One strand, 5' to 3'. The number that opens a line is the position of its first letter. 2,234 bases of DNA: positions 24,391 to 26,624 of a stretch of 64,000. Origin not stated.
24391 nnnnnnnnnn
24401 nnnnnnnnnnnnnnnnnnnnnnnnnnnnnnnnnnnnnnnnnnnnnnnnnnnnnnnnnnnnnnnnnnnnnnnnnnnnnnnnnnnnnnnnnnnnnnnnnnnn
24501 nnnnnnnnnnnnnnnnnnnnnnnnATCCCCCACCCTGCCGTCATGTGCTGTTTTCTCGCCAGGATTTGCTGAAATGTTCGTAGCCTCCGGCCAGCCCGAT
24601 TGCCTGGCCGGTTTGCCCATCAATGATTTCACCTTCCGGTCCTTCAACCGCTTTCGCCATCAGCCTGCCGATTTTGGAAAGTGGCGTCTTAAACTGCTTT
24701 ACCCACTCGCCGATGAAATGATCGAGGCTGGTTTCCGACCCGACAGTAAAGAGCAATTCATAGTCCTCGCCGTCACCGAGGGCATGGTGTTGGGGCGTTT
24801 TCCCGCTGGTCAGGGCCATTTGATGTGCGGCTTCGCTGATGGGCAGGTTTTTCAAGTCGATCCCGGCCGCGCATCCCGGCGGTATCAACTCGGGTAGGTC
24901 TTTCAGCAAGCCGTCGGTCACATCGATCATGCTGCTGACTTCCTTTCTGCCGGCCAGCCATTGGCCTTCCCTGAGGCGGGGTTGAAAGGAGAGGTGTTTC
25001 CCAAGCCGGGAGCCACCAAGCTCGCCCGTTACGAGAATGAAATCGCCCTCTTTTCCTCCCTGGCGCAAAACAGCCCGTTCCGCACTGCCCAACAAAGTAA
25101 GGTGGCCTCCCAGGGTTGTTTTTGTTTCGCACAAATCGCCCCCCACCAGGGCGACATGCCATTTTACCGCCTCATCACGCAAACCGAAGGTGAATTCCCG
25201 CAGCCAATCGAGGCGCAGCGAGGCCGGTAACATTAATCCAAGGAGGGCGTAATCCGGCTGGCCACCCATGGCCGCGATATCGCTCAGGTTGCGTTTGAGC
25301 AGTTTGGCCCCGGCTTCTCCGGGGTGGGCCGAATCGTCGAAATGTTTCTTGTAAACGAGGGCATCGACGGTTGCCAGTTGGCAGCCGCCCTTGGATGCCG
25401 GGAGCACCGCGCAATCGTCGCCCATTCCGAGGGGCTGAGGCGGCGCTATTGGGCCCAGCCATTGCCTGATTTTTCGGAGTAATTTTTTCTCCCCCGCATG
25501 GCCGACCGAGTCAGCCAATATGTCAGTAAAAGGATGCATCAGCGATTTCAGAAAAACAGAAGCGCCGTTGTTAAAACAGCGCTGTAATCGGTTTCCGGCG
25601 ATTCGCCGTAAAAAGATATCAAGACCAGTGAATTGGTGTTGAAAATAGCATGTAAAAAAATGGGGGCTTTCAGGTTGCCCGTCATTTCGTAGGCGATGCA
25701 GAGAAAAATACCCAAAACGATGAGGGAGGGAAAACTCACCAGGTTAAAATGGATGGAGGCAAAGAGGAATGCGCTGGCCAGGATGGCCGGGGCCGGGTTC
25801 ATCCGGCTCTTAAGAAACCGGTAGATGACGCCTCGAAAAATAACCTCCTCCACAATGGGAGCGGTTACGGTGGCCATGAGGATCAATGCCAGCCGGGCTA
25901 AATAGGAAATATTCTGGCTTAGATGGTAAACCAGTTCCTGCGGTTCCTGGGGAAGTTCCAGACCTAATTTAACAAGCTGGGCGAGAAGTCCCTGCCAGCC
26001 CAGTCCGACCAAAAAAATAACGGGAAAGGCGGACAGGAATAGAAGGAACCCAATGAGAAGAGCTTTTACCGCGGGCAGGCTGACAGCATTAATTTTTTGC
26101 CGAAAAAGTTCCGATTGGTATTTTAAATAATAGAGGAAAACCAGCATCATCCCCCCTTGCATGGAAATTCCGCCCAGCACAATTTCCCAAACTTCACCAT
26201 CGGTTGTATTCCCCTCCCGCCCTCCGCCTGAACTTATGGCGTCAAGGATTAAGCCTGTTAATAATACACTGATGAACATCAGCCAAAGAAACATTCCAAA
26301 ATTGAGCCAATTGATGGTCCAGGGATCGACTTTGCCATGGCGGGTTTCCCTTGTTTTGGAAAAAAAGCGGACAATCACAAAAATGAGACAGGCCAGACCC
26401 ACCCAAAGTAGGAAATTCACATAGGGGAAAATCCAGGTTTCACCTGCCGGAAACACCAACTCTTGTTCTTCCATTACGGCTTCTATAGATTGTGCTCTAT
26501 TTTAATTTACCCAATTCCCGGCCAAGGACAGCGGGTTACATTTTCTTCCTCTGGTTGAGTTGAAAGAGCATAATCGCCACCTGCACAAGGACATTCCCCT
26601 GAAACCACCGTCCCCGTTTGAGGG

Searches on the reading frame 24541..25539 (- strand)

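Call 54: search_protein_families(library=pfam, proteins=[window:24541-25539:-], max_evalue=0.00001)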
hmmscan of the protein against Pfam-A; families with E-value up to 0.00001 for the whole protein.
window:24541-25539:- (332 aa): 2 families
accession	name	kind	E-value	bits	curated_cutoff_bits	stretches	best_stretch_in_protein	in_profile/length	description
PF00586.29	AIRS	-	1.7e-19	70.7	24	1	40-141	1-97/112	AIR synthase related protein, N-terminal domain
PF02769.27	AIRS_C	-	2.4e-06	28.2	23.1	1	167-276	34-128/156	AIR synthase related protein, C-terminal domain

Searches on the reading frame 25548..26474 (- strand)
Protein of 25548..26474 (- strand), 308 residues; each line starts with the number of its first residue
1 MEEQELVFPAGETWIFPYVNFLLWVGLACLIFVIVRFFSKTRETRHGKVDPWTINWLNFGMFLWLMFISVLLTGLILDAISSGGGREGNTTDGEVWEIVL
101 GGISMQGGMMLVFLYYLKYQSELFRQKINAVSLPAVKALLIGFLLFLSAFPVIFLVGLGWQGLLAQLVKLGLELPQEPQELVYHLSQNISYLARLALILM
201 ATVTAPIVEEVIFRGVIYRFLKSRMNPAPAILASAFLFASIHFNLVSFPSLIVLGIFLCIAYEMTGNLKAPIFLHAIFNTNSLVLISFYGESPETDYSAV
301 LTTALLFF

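Call 55: search_protein_families(library=pfam, proteins=[window:25548-26474:-], max_evalue=0.00001)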
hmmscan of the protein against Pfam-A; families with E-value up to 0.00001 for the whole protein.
window:25548-26474:- (308 aa): 1 family
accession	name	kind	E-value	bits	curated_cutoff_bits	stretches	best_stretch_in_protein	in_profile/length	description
PF02517.21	Rce1-like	-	1.9e-22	79.8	22.4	1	195-280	5-92/93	Type II CAAX prenyl endopeptidase Rce1-like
